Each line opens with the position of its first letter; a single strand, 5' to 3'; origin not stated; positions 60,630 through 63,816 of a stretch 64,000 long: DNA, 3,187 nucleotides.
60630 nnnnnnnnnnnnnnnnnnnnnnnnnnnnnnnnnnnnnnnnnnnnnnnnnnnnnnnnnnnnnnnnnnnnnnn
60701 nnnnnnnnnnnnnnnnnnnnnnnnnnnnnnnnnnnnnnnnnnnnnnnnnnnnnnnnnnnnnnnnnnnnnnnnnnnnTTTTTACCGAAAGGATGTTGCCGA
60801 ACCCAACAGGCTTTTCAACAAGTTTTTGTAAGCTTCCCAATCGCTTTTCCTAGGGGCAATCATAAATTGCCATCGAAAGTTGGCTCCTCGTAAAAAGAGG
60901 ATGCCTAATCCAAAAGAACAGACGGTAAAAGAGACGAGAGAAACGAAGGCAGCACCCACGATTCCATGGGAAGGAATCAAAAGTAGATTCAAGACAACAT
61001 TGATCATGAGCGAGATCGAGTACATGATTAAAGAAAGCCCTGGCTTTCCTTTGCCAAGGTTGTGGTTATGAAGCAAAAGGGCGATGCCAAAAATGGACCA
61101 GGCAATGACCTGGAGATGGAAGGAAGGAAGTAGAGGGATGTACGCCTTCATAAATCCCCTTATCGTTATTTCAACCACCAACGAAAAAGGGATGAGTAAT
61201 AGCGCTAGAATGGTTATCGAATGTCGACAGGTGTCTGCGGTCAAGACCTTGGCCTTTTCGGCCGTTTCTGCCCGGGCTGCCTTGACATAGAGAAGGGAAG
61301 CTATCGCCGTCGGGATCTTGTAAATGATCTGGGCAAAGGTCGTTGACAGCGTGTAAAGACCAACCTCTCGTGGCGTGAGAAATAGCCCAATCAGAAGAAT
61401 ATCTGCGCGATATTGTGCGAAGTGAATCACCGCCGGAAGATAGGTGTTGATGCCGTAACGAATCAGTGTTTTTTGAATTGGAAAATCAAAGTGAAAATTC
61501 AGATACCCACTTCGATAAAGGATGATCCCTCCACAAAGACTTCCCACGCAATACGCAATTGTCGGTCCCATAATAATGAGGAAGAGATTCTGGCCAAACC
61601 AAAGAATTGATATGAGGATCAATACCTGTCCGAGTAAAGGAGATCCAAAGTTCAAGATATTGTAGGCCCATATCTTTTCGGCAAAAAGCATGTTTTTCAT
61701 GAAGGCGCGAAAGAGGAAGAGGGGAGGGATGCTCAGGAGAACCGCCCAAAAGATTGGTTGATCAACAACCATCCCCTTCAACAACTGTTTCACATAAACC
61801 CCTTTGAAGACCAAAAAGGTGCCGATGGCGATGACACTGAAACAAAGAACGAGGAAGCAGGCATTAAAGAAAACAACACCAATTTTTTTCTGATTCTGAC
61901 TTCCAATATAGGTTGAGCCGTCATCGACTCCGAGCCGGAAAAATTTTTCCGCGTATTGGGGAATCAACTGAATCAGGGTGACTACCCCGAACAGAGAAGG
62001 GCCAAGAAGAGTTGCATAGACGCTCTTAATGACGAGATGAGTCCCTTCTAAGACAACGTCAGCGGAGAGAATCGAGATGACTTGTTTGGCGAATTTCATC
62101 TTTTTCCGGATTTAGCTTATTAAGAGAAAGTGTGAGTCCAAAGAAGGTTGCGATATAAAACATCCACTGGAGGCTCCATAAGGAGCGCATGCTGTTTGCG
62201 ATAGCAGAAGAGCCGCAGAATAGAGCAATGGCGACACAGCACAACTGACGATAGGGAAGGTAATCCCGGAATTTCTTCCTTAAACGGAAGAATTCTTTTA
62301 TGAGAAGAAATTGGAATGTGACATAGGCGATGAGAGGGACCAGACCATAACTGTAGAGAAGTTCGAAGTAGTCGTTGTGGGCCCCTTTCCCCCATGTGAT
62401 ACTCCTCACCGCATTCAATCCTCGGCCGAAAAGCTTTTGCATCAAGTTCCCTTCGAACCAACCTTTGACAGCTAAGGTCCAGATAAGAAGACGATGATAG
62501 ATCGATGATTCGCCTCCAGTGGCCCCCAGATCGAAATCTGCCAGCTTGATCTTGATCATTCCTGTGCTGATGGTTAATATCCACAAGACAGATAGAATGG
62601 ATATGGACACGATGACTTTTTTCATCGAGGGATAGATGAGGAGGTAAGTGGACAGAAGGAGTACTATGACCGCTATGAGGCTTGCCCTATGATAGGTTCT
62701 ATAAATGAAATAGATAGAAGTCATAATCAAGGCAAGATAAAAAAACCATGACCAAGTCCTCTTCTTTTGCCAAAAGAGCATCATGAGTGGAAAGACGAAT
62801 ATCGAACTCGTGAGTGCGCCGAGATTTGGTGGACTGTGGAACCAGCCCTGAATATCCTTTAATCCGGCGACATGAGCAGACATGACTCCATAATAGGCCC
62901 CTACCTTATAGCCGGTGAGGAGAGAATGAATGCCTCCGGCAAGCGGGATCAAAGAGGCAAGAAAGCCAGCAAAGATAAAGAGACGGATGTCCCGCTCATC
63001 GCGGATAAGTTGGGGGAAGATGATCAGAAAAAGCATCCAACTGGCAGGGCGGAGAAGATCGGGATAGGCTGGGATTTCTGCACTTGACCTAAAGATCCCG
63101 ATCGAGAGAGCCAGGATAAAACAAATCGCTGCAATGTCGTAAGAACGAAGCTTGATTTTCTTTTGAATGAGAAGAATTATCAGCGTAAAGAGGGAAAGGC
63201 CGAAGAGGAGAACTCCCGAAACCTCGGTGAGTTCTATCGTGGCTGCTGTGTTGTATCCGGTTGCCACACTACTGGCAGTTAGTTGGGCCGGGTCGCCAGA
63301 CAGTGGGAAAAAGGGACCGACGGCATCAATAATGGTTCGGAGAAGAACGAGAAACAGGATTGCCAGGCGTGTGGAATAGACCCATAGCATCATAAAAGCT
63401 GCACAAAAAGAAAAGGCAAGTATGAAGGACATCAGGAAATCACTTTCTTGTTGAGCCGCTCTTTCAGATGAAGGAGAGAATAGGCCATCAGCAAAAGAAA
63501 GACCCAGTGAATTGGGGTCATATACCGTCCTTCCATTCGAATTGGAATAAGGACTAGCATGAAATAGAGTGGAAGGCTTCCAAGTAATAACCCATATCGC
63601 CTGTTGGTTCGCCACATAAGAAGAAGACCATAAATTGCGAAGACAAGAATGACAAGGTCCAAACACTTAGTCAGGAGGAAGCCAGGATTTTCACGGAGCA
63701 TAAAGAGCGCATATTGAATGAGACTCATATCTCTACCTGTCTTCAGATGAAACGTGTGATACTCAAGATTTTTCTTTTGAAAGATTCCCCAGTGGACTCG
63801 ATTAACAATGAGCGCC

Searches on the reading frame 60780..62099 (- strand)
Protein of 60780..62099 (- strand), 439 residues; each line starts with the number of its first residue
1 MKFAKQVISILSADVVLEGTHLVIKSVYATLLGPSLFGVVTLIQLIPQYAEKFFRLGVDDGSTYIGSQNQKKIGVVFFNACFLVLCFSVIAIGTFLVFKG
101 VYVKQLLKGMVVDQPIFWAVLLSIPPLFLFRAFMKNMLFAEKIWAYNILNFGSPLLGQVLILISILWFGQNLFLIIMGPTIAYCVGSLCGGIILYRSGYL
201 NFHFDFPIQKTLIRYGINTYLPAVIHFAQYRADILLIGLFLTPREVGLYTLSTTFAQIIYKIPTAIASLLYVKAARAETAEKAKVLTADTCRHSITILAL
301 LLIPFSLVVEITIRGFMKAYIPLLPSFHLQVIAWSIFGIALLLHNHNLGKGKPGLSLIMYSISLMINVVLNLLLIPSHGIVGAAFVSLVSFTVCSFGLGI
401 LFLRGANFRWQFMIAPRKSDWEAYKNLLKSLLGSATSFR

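Call 104: search_protein_families(library=pfam, proteins=[window:60780-62099:-], max_evalue=0.001)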
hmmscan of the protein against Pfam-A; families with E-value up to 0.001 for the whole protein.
window:60780-62099:- (439 aa): 2 families
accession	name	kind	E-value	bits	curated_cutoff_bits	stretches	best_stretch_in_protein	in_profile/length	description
PF13440.11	Polysacc_synt_3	-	9.3e-10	38.6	23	1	29-309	3-272/293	Polysaccharide biosynthesis protein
PF01943.22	Polysacc_synt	-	1e-09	38.7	28.2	1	4-268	2-263/274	Polysaccharide biosynthesis protein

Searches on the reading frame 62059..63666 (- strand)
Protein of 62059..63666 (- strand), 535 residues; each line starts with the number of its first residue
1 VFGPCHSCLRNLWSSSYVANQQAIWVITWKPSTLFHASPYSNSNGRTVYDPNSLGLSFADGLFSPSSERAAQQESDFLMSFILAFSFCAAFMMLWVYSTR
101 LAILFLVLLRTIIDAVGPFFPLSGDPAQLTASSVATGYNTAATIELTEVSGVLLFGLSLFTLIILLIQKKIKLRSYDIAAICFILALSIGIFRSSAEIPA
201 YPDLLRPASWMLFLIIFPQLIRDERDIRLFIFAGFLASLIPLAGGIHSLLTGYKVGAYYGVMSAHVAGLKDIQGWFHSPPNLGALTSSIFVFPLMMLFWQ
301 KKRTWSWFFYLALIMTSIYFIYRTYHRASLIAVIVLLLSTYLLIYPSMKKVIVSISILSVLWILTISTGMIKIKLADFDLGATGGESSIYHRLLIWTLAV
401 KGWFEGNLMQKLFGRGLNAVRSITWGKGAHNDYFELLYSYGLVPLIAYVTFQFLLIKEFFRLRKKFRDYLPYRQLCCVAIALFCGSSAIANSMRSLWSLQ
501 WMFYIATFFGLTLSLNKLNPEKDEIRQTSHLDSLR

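Call 104: search_protein_families(library=pfam, proteins=[window:62059-63666:-], max_evalue=0.001)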
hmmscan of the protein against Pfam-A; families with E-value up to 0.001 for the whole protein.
window:62059-63666:- (535 aa): 1 family
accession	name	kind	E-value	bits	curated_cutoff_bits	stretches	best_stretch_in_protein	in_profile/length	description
PF04932.20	Wzy_C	-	4e-07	30.4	31.7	1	313-449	2-149/149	O-Antigen ligase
